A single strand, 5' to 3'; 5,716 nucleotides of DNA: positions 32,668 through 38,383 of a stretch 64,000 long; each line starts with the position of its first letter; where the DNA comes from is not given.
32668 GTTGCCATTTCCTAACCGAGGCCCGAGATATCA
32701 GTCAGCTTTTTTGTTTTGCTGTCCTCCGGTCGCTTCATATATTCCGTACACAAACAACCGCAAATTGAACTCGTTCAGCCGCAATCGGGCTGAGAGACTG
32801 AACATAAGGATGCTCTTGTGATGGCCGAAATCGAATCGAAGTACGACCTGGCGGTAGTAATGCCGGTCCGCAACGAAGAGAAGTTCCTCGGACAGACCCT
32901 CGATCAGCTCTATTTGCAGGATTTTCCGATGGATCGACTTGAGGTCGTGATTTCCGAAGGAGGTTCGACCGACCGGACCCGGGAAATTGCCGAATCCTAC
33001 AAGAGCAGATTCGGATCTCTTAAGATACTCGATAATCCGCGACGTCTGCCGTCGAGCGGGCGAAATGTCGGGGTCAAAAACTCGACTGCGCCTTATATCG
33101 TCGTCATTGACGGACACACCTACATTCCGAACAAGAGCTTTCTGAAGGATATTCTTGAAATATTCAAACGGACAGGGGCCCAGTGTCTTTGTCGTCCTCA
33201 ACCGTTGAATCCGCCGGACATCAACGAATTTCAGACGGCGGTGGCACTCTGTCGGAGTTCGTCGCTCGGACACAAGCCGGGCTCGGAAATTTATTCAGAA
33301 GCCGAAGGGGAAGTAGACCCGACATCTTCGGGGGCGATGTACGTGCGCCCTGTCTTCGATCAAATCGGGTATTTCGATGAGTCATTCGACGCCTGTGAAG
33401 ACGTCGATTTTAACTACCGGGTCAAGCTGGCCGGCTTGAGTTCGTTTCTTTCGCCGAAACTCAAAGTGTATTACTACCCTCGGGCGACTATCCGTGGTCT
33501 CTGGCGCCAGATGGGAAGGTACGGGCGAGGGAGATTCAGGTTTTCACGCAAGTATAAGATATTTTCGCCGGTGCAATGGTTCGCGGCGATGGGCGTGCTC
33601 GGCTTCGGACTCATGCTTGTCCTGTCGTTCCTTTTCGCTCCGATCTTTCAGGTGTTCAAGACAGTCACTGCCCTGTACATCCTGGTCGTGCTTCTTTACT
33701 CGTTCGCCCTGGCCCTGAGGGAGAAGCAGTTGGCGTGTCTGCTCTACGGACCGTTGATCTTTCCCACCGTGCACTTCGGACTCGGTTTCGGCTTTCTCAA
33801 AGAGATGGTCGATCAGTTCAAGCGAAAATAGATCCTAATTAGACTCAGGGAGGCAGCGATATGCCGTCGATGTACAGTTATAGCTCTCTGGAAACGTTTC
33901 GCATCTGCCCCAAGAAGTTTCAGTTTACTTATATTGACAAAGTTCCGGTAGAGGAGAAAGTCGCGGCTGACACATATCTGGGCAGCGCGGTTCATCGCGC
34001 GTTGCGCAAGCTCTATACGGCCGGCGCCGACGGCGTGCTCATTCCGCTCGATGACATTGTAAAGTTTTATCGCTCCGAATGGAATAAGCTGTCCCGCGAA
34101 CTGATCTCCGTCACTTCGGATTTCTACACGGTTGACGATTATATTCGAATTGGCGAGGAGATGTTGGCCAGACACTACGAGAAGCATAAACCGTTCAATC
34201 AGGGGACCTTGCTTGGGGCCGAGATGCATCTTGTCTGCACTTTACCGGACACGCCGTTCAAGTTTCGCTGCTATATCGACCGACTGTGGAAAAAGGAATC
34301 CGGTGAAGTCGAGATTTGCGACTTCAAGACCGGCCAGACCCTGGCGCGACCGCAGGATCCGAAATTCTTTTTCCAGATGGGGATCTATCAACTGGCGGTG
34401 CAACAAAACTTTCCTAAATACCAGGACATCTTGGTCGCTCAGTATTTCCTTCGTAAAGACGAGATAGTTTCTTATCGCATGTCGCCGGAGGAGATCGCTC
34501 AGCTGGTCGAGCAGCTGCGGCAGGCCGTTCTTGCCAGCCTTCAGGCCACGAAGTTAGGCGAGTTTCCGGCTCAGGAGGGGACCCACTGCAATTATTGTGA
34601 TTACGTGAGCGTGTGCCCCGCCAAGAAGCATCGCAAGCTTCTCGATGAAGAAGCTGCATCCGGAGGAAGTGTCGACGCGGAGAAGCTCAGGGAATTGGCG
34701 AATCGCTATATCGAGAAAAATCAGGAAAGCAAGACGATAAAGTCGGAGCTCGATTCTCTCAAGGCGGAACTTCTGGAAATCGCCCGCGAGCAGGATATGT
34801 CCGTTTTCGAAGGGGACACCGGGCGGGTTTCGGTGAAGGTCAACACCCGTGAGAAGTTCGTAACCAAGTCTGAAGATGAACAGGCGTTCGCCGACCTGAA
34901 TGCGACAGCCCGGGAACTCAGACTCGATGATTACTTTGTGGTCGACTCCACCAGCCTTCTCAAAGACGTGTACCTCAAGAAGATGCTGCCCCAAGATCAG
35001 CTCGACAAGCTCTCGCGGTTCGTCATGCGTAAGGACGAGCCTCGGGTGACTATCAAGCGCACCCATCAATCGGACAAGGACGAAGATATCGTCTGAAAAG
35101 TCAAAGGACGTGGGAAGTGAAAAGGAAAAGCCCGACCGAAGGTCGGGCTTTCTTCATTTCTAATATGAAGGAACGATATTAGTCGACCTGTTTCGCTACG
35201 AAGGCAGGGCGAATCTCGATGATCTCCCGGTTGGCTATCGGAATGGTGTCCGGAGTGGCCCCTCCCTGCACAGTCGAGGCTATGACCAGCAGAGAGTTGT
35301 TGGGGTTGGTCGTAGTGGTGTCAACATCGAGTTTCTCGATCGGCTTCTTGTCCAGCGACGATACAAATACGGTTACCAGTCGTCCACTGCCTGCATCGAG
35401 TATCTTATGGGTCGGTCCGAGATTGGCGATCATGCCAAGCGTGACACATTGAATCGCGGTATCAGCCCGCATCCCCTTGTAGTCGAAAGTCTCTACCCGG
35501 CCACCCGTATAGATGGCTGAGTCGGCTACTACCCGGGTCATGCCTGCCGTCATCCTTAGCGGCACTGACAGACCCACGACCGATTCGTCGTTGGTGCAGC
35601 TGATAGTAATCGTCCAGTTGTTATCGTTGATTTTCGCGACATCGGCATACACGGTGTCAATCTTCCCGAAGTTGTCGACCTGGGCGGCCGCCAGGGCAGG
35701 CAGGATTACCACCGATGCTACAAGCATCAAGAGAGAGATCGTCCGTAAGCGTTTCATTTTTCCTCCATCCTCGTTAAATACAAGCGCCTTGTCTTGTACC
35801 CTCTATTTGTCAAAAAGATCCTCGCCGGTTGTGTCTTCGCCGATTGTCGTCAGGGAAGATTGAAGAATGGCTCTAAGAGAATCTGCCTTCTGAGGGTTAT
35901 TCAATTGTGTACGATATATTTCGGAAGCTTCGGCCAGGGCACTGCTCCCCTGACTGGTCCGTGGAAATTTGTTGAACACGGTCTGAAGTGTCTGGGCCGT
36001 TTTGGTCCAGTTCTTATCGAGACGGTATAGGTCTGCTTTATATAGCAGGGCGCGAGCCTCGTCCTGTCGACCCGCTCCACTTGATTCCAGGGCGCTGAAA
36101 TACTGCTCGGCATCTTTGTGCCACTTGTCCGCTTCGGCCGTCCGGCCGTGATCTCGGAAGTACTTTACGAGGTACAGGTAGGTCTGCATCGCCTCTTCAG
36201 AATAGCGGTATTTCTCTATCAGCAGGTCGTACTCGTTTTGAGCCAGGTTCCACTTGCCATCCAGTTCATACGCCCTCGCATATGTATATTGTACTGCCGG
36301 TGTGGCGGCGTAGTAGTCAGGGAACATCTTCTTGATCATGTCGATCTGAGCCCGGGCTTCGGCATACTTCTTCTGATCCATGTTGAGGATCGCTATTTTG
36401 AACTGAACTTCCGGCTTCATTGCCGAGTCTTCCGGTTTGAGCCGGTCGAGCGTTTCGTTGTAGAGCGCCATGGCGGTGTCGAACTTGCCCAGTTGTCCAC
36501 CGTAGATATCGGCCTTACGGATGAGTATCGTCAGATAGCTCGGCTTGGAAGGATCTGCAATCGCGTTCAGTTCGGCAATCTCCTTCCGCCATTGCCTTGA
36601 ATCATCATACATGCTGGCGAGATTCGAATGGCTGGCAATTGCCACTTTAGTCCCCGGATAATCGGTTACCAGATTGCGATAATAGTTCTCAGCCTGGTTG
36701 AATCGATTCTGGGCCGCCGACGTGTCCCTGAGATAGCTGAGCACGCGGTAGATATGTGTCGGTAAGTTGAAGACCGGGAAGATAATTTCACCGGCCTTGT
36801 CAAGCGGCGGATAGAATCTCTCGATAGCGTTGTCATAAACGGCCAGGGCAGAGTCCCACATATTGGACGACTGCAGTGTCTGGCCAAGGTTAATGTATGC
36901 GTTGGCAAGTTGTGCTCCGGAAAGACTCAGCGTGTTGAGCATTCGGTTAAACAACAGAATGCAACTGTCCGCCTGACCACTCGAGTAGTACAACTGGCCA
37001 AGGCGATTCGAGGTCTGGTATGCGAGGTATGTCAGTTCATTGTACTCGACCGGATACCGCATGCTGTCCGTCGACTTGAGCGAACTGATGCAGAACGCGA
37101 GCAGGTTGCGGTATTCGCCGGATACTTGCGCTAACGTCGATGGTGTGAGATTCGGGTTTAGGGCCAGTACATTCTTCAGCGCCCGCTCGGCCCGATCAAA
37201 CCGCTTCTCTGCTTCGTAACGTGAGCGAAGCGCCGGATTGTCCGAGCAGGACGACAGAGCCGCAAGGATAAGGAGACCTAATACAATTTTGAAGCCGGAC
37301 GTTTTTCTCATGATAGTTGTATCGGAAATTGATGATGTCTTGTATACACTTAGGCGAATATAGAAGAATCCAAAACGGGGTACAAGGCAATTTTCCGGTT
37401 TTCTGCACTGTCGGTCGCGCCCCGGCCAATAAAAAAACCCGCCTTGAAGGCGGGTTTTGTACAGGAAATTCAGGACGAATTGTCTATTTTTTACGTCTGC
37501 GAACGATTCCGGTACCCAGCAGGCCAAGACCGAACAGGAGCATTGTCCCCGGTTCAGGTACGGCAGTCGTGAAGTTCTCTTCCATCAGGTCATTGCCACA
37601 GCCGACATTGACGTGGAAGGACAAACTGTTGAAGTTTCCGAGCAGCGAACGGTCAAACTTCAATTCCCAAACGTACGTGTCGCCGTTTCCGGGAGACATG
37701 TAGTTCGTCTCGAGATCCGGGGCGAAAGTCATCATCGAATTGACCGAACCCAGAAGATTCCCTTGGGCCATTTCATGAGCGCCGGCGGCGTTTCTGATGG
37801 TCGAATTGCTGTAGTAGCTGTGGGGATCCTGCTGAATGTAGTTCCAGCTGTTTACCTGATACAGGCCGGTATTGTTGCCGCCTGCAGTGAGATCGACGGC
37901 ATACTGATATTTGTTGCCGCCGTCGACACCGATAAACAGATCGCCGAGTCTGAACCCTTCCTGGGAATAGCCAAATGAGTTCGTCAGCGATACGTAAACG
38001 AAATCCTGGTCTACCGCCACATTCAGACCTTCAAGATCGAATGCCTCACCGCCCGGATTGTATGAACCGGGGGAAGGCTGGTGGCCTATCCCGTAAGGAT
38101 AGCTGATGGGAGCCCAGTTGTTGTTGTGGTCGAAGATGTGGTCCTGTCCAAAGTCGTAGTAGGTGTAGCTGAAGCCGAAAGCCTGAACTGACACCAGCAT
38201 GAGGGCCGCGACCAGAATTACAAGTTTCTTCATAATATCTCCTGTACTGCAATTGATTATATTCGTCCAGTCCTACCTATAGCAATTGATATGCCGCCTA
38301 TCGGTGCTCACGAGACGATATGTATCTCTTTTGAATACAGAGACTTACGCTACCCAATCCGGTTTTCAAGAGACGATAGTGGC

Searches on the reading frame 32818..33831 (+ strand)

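Call 33: search_protein_families(library=pfam, proteins=[window:32818-33831:+], max_evalue=0.0001)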
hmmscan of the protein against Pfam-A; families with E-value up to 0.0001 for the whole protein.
window:32818-33831:+ (337 aa): 4 families
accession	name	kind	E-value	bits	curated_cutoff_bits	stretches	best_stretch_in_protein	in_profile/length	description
PF00535.33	Glycos_transf_2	-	2.5e-22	80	23.3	1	13-180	2-164/168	Glycosyl transferase family 2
PF13641.12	Glyco_tranf_2_3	-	1.7e-12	48.3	27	1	11-237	3-229/230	Glycosyltransferase like family 2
PF13632.12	Glyco_trans_2_3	-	6.8e-10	39.5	27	1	93-295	1-191/198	Glycosyl transferase family group 2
PF10111.15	Glyco_tranf_2_2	-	1.2e-07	32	27.3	1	13-206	2-203/276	Glycosyltransferase like family 2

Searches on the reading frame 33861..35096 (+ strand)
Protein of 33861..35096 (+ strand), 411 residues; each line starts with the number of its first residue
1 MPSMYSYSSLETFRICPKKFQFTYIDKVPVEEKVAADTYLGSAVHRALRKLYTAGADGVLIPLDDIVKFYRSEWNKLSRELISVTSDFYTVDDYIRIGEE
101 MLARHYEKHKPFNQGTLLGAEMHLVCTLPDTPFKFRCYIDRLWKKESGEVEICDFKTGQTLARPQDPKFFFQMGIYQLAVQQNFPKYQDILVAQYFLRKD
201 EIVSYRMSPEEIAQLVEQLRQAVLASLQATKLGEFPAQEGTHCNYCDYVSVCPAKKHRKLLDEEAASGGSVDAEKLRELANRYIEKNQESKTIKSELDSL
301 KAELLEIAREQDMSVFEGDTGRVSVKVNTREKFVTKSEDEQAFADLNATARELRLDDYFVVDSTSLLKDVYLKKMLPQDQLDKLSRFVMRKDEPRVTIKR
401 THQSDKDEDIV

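Call 33: search_protein_families(library=pfam, proteins=[window:33861-35096:+], max_evalue=0.0001)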
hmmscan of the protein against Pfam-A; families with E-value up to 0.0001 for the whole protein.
window:33861-35096:+ (411 aa): 3 families
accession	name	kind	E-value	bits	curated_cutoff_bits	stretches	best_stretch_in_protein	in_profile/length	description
PF12705.13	PDDEXK_1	-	2.3e-33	116.6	22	1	6-253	3-247/247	PD-(D/E)XK nuclease superfamily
PF10926.14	DUF2800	-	3.7e-05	23.5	21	1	147-279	129-261/368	Protein of unknown function (DUF2800)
PF23984.1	DUF7307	-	8.4e-05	22.9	27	0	273-347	6-81/129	Pam3 gp33-like protein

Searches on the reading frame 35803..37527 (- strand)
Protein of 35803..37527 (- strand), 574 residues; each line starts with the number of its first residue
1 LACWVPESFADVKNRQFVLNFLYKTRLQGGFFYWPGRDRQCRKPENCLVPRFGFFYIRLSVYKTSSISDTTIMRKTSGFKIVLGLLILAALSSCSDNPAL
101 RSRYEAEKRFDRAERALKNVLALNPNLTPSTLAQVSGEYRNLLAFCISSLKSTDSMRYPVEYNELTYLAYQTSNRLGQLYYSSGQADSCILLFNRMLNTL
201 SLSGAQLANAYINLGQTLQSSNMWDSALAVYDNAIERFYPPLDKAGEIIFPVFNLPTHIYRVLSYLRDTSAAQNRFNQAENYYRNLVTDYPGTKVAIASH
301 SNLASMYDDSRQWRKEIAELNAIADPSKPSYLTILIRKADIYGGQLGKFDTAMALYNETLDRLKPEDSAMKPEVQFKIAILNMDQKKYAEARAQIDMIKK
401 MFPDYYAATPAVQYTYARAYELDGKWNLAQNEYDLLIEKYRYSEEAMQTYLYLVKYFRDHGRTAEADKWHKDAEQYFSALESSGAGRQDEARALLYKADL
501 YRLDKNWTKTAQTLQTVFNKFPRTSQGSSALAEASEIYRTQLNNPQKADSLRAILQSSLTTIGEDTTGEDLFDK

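Call 33: search_protein_families(library=pfam, proteins=[window:35803-37527:-], max_evalue=0.0001)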
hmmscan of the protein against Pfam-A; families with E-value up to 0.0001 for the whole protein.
window:35803-37527:- (574 aa): 9 families
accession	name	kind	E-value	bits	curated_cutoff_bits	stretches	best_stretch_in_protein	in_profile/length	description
PF13428.12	TPR_14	-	4.5e-14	52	23.5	0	410-450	1-41/44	Tetratricopeptide repeat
PF13174.12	TPR_6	-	2.5e-12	47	26.3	0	493-523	2-32/33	Tetratricopeptide repeat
PF07719.23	TPR_2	-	1.6e-11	43.9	27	0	208-237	1-30/34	Tetratricopeptide repeat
PF13424.12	TPR_12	-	2.2e-10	41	30.1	0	172-237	5-74/77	Tetratricopeptide repeat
PF00515.34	TPR_1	-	3.4e-09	36.6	27.8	0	208-237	1-30/34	Tetratricopeptide repeat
PF14559.12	TPR_19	-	3.9e-09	37.1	25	0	346-407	4-62/68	Tetratricopeptide repeat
PF13432.12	TPR_16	-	1.1e-08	35.8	32.7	0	345-404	9-63/65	Tetratricopeptide repeat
PF13176.12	TPR_7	-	5e-07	29.7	27.9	0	210-235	1-26/36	Tetratricopeptide repeat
PF25058.1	ARM_TT21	-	3.2e-06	27.6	27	0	439-544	49-144/155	Tetratricopeptide repeat protein 21 ARM repeat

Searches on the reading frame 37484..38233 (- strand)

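Call 33: search_protein_families(library=pfam, proteins=[window:37484-38233:-], max_evalue=0.0001)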
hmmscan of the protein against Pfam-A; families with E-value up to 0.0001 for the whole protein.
window:37484-38233:- (249 aa): 1 family
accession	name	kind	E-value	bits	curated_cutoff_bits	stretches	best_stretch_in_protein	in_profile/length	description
PF07589.16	PEP-CTERM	-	4.6e-09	36.4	20.7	1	224-247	1-23/24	PEP-CTERM motif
